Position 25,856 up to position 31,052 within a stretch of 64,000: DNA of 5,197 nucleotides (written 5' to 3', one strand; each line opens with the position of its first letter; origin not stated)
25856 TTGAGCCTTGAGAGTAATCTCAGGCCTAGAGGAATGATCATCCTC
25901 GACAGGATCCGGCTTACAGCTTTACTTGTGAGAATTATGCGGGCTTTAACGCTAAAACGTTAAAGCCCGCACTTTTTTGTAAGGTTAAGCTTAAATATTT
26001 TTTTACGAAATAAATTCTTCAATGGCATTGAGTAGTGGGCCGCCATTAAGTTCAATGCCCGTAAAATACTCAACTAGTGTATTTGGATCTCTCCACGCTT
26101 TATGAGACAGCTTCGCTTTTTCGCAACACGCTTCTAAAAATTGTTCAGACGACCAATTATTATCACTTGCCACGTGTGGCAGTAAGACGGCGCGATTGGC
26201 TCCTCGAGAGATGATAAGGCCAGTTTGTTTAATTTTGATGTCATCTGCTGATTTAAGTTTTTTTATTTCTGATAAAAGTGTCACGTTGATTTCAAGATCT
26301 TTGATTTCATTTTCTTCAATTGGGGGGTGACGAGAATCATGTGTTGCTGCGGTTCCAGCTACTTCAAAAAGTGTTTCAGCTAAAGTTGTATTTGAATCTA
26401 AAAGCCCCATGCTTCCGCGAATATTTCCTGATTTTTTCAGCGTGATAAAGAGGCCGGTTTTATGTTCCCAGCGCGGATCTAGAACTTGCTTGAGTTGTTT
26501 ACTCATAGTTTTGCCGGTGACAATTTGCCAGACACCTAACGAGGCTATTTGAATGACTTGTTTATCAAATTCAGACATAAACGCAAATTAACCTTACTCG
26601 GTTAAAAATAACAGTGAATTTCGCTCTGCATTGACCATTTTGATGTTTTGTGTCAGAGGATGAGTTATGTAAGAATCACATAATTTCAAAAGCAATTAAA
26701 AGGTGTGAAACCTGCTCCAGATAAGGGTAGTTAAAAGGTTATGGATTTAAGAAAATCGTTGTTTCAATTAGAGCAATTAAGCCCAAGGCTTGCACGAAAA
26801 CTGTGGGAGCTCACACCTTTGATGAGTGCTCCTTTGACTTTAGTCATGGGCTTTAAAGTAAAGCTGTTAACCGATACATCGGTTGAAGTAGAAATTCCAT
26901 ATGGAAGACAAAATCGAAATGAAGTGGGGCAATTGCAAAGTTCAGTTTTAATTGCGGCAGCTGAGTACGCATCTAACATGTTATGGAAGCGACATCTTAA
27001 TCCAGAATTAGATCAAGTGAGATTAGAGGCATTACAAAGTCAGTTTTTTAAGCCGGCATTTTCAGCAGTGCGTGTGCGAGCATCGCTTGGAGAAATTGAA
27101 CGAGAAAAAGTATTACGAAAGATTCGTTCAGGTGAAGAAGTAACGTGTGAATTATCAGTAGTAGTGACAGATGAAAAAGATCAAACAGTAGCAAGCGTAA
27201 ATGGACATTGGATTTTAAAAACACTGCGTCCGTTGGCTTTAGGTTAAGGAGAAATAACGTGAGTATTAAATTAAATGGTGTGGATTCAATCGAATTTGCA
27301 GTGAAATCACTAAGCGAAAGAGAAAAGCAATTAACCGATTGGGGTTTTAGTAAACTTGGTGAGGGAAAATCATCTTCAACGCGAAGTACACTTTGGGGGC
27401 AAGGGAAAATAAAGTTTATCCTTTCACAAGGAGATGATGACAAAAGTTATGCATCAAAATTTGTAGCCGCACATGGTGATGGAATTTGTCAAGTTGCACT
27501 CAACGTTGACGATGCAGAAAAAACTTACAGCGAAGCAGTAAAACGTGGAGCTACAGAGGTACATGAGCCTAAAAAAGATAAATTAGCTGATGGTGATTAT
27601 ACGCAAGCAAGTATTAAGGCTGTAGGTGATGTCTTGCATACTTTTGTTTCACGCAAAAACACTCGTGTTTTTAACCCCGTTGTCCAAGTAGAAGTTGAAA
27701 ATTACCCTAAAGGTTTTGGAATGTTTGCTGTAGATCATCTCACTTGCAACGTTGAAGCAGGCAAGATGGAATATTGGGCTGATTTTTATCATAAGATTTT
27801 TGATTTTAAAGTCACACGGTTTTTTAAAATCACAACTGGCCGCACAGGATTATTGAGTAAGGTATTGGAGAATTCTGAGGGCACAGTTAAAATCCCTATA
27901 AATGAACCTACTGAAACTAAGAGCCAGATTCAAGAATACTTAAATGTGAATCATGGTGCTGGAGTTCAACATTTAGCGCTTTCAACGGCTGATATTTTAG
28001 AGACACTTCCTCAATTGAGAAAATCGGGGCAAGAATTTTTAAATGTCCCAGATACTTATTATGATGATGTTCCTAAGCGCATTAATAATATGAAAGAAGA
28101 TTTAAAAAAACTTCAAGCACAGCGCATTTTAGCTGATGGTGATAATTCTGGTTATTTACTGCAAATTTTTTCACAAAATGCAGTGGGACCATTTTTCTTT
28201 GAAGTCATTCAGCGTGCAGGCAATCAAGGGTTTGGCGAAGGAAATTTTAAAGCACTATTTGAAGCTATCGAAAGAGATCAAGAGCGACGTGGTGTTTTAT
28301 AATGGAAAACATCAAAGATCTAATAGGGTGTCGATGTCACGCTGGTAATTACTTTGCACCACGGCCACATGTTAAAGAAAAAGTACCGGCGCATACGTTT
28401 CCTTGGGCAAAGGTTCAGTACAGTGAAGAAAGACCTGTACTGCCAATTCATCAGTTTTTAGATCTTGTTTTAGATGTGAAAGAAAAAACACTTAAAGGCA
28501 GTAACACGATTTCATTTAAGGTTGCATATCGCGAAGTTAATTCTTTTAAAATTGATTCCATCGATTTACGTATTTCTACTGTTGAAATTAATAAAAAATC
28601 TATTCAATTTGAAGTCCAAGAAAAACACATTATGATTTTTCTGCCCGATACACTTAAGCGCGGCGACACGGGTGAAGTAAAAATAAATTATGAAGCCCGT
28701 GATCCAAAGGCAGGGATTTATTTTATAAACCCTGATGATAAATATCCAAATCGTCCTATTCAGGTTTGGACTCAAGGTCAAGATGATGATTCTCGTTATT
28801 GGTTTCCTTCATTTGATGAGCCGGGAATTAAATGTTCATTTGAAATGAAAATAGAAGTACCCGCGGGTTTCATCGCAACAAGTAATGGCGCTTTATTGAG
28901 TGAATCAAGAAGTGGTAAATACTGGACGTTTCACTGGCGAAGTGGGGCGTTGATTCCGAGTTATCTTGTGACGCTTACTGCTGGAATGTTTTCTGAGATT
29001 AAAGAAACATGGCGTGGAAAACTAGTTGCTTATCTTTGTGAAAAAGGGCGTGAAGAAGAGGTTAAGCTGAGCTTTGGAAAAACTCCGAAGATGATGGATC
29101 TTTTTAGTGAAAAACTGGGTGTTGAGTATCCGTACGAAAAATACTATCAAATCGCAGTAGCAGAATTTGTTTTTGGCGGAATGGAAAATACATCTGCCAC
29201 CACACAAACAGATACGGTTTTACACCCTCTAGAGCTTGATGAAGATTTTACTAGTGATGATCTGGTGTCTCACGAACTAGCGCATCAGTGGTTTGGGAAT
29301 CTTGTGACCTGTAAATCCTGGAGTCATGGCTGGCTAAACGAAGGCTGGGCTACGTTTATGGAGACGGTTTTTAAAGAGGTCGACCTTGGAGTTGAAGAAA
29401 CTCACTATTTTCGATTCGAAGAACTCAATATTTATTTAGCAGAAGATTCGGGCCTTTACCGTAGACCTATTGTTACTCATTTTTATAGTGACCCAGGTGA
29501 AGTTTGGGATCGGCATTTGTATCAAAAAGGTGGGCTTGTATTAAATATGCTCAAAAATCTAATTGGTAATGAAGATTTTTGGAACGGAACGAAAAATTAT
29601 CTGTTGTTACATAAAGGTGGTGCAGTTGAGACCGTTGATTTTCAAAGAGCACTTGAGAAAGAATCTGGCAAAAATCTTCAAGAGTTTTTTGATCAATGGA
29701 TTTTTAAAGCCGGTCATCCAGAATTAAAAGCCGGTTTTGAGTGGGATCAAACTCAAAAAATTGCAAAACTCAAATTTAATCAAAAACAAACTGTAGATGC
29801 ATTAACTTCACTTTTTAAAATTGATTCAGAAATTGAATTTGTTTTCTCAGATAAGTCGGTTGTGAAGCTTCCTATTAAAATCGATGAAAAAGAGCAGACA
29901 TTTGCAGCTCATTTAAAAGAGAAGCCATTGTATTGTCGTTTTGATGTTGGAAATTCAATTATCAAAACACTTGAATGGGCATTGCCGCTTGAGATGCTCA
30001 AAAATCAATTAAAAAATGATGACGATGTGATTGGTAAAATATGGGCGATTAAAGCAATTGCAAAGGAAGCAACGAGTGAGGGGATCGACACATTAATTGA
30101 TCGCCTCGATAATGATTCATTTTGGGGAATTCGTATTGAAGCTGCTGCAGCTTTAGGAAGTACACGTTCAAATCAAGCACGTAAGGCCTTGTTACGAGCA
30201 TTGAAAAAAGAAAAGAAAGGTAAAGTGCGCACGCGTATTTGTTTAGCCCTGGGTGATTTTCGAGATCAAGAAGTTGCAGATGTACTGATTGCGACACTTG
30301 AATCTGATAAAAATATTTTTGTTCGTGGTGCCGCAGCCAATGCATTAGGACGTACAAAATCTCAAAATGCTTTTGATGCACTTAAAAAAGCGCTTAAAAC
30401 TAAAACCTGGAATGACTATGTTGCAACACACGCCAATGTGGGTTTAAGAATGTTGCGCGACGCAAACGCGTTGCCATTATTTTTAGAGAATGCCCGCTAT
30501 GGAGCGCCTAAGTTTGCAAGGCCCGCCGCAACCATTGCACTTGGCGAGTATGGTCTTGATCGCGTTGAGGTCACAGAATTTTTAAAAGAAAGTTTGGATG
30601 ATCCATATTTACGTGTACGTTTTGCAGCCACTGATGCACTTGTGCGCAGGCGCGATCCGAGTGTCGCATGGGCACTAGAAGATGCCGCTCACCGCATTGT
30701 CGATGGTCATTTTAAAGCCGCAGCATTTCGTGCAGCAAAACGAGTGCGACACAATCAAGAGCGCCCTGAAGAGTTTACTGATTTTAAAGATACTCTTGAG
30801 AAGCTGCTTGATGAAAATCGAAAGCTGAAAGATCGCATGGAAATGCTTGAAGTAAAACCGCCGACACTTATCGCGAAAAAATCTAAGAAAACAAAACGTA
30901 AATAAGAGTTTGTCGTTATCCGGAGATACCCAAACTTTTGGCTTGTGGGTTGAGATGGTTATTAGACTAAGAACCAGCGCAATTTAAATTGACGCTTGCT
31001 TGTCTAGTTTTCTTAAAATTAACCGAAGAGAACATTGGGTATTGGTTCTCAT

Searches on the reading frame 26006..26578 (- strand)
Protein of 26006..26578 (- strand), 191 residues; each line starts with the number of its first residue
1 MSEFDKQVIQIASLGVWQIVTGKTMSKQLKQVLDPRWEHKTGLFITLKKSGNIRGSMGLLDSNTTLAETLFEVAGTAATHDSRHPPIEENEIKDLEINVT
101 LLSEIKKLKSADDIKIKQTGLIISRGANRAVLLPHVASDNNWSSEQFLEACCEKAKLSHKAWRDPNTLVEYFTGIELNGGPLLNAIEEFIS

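Call 37: search_protein_families(library=pfam, proteins=[window:26006-26578:-], max_evalue=0.00001)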
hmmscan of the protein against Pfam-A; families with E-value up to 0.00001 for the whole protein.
window:26006-26578:- (191 aa): 1 family
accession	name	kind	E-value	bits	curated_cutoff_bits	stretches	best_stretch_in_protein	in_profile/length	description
PF01871.22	AMMECR1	-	6.7e-41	140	25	1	23-174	15-165/168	AMMECR1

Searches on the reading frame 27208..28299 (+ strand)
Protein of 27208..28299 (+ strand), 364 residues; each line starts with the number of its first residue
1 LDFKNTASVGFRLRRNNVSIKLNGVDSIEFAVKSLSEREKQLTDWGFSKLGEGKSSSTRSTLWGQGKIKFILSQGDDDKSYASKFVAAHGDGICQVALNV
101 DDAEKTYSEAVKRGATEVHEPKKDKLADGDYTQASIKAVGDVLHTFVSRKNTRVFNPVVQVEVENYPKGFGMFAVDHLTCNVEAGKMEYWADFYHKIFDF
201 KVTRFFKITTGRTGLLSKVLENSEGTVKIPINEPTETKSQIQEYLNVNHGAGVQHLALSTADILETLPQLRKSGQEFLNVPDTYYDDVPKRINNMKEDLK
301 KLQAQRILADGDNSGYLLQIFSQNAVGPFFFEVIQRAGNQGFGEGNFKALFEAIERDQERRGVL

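Call 37: search_protein_families(library=pfam, proteins=[window:27208-28299:+], max_evalue=0.00001)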
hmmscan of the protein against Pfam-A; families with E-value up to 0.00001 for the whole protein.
window:27208-28299:+ (364 aa): 3 families
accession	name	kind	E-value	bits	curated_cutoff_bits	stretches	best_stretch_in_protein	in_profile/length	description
PF00903.31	Glyoxalase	-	6.5e-17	62.5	20.6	1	176-286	3-104/121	Glyoxalase/Bleomycin resistance protein/Dioxygenase superfamily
PF14696.12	Glyoxalase_5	-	3.3e-16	60.1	27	1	21-149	6-126/139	Hydroxyphenylpyruvate dioxygenase, HPPD, N-terminal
PF13669.12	Glyoxalase_4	-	3.3e-12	47.1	27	0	28-125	3-101/109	Glyoxalase/Bleomycin resistance protein/Dioxygenase superfamily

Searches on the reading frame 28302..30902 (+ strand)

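Call 37: search_protein_families(library=pfam, proteins=[window:28302-30902:+], max_evalue=0.00001)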
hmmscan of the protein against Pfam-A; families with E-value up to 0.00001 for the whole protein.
window:28302-30902:+ (867 aa): 5 families
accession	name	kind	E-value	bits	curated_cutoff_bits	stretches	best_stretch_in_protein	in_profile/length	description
PF01433.26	Peptidase_M1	-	6.2e-51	173.5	27.7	1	258-466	3-218/218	Peptidase family M1 domain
PF13646.12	HEAT_2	-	6.1e-28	97.4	27.7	2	630-711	4-83/88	HEAT repeats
PF17900.6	Peptidase_M1_N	-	2.9e-26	93.2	25.8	1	48-222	2-186/186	Peptidase M1 N-terminal domain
PF03130.22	HEAT_PBS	-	1.7e-08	34.6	20.9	0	674-699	1-26/27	PBS lyase HEAT-like repeat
PF02985.28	HEAT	-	1.5e-07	31.4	23.5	0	662-684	5-26/31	HEAT repeat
